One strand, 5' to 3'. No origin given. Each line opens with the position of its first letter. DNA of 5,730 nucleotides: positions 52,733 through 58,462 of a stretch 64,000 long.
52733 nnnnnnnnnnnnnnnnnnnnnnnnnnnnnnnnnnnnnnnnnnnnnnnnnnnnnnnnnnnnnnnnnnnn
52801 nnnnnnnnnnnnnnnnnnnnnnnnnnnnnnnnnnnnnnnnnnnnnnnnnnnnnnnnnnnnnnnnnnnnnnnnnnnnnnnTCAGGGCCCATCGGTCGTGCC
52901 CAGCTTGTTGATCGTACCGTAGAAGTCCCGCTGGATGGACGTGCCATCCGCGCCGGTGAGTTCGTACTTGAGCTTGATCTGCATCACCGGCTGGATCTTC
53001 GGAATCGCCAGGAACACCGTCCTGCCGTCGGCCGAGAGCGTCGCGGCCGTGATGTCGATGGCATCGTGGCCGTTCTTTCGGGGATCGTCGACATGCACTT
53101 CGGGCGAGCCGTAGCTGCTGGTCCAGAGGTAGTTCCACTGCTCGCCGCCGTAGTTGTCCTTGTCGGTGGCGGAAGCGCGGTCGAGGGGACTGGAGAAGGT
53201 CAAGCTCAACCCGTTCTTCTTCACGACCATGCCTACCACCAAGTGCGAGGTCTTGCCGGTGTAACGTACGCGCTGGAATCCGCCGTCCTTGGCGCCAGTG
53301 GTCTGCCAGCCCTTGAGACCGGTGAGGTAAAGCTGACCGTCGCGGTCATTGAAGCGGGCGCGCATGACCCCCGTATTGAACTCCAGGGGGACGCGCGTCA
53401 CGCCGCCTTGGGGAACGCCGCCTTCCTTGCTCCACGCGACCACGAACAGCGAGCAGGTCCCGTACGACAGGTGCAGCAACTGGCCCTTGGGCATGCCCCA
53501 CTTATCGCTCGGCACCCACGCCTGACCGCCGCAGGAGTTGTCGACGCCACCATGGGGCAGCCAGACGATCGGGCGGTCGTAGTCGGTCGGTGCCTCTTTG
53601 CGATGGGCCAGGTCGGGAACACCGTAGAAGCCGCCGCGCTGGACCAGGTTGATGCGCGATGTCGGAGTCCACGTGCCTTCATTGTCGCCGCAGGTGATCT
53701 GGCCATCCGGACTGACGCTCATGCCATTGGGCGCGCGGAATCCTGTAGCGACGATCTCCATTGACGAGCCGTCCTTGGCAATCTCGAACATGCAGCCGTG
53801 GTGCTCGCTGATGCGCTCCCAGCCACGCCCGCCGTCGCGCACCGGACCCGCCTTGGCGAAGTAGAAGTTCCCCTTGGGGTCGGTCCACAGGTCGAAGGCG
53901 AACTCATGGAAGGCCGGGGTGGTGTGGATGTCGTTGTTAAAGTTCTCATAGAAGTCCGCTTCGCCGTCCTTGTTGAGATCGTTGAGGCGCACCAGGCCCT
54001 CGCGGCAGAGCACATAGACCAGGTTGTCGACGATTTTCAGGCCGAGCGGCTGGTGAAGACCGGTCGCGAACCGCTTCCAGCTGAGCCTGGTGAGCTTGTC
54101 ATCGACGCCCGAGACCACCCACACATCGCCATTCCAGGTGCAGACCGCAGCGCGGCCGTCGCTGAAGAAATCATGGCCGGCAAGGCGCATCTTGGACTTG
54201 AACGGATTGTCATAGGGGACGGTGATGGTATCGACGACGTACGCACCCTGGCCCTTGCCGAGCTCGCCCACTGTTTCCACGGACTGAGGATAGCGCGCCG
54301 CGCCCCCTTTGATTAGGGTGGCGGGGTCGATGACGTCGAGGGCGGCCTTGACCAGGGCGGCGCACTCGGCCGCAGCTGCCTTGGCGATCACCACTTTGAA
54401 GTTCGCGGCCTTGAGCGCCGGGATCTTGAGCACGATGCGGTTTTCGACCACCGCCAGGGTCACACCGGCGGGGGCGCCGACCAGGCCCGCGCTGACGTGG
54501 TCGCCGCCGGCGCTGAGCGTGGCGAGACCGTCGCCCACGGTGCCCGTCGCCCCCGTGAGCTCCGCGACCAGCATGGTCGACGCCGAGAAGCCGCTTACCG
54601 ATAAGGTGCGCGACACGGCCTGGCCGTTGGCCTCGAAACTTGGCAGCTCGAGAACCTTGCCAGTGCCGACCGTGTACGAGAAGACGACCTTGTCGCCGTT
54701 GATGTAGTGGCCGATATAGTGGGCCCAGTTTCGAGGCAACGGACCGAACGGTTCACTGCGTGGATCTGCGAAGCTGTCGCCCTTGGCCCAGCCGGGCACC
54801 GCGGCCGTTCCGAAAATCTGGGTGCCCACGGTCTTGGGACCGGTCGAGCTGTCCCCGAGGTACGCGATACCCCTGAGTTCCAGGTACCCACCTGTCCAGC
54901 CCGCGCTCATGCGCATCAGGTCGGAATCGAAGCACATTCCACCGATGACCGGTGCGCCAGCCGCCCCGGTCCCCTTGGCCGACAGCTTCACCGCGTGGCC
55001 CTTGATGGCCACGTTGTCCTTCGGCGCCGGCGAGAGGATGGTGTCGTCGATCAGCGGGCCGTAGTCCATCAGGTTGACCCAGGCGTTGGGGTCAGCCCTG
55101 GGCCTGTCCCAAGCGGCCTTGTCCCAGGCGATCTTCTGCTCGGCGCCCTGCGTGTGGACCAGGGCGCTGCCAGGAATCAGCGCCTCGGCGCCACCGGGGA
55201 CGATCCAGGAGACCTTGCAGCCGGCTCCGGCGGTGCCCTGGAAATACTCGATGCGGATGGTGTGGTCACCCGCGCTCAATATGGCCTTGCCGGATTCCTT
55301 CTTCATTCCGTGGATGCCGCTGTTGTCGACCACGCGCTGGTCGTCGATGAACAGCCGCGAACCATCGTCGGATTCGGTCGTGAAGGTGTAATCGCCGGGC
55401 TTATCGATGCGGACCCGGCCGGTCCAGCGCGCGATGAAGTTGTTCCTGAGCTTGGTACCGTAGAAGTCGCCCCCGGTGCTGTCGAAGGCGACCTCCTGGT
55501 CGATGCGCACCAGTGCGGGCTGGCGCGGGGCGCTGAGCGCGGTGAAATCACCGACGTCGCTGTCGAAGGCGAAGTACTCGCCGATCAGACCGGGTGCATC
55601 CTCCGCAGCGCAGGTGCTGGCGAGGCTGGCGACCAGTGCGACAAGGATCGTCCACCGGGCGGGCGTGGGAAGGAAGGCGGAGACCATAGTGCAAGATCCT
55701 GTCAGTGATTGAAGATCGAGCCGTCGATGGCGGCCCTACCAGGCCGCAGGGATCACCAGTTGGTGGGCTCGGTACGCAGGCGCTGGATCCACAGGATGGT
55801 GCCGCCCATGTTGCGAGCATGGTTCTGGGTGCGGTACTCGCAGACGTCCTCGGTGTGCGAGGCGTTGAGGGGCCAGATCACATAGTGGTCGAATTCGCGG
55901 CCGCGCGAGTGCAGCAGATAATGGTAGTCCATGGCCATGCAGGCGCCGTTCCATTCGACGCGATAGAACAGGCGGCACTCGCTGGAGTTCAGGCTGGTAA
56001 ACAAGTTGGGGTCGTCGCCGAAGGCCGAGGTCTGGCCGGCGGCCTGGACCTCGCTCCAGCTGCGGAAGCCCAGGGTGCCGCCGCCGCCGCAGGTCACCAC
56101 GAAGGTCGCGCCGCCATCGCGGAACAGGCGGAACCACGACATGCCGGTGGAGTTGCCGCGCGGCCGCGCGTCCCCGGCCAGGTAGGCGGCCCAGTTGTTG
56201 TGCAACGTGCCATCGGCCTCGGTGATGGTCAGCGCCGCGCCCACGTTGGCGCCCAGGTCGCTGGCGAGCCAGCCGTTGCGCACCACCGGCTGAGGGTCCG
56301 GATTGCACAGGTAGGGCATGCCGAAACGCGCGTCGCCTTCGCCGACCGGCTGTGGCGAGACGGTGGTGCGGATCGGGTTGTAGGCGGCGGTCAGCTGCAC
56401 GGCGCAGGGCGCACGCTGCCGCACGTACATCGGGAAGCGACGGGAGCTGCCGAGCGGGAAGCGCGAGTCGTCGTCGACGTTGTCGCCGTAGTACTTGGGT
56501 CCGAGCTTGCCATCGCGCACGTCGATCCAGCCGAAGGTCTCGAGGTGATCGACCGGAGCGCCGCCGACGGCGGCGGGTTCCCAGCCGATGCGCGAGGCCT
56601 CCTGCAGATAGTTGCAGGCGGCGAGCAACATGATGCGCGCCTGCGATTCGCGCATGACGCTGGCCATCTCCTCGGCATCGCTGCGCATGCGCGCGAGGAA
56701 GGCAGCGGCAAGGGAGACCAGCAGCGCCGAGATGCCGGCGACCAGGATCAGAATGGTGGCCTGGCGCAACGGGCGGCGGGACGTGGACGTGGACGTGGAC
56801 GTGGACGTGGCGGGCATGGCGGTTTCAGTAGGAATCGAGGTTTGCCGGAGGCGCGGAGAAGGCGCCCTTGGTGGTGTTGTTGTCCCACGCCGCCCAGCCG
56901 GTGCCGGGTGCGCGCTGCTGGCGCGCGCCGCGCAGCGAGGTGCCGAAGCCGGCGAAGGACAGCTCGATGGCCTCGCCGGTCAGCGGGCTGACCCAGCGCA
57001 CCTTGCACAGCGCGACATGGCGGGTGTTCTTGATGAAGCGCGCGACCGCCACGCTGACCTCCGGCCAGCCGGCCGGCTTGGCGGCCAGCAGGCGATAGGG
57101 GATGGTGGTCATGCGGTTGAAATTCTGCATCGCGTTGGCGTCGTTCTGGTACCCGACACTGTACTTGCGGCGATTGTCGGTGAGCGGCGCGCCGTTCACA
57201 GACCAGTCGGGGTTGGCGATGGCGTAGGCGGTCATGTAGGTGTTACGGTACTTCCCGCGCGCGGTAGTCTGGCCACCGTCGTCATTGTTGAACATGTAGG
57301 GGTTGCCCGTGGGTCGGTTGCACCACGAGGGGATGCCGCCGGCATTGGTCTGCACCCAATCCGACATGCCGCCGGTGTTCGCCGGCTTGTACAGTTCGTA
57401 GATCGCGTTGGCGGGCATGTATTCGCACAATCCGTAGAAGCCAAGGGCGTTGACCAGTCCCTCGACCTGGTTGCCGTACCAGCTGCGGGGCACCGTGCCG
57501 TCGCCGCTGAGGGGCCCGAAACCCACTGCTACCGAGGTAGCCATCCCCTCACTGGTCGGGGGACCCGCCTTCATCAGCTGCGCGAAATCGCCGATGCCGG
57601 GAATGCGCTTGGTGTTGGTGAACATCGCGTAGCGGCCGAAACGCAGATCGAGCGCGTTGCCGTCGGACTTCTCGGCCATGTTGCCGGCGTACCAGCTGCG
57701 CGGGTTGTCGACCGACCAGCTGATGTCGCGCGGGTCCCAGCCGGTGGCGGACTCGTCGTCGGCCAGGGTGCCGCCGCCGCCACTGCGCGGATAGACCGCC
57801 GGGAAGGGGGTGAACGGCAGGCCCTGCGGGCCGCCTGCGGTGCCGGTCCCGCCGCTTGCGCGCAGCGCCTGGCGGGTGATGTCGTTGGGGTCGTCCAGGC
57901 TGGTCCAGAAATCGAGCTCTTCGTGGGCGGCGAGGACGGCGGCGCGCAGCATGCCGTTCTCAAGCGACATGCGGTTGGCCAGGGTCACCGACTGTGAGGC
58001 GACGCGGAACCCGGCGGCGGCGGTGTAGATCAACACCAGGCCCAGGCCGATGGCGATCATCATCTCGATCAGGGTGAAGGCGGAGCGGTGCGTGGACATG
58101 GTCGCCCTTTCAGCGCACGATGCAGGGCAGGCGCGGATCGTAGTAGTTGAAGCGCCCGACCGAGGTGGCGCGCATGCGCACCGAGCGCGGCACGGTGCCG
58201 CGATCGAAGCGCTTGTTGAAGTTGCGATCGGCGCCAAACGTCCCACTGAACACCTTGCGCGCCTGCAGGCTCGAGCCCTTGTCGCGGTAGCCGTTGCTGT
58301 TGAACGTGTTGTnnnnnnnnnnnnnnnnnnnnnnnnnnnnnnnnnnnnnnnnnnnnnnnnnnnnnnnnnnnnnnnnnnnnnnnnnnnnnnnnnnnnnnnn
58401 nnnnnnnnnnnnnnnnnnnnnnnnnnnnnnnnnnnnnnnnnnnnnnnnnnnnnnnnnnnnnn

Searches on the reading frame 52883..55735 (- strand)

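Call 17: search_protein_families(library=pfam, proteins=[window:52883-55735:-], max_evalue=0.001)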
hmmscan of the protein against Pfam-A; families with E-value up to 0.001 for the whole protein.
window:52883-55735:- (951 aa): 3 families
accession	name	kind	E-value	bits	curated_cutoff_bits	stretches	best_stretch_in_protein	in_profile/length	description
PF20601.3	DUF6797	-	3.4e-30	105.2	24.9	1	267-363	1-96/96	Domain of unknown function (DUF6797)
PF07691.17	PA14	-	5.9e-21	75.2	24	1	47-187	2-143/147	PA14 domain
PF08450.18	SGL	-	0.00052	20.1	26.3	0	615-680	90-147/246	SMP-30/Gluconolactonase/LRE-like region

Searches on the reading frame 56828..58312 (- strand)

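Call 17: search_protein_families(library=pfam, proteins=[window:56828-58312:-], max_evalue=0.001)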
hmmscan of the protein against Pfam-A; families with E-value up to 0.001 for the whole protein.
window:56828-58312:- (495 aa): 1 family
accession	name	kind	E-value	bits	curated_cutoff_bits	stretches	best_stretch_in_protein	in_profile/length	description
PF07963.17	N_methyl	-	6.6e-05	22.8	21.2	1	75-97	3-25/27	Prokaryotic N-terminal methylation motif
